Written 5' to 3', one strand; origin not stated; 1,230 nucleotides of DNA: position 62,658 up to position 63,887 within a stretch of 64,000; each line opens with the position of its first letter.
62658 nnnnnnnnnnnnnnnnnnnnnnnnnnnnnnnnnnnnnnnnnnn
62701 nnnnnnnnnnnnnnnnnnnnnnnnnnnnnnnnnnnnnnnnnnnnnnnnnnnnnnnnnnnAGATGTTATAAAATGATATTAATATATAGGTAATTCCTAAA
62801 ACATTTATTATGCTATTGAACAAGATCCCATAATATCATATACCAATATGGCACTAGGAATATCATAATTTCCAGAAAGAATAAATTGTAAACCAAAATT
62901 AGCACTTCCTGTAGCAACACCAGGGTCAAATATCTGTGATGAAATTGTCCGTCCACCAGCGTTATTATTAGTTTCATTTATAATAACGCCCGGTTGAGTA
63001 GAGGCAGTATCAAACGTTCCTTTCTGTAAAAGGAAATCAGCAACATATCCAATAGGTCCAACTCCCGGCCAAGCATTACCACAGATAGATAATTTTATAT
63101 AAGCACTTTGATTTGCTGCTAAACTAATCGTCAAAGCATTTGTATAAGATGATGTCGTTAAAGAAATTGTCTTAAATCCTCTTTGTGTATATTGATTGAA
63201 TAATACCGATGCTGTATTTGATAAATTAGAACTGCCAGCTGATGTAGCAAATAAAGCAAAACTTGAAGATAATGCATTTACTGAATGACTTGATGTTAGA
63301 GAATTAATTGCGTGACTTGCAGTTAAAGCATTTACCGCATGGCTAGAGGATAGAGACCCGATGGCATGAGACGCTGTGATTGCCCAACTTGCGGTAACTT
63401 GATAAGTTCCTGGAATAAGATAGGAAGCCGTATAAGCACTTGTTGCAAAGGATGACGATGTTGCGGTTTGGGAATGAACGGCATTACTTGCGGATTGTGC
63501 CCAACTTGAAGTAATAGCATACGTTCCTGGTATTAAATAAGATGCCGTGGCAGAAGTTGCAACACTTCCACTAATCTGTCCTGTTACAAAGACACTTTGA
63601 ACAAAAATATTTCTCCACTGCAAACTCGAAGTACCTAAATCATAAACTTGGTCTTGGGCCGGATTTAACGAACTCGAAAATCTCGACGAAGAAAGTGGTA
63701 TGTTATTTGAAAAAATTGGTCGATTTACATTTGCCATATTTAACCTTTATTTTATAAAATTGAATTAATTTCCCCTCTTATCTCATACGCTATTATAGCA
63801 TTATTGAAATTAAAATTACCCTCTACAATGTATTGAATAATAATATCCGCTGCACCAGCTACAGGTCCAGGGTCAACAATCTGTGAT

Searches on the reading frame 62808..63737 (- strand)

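Call 17: search_protein_families(library=phrogs, proteins=[window:62808-63737:-], max_evalue=0.001)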
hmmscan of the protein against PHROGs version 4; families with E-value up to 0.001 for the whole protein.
window:62808-63737:- (309 aa): 1 family
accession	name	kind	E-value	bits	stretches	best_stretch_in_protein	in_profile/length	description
phrog_36881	-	unknown function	4.5e-05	24.5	1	20-54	101-135/198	-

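Call 82: search_protein_families(library=pfam, proteins=[window:62808-63737:-], max_evalue=0.001)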
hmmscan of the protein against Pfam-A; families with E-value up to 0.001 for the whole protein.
window:62808-63737:- (309 aa): 0 families
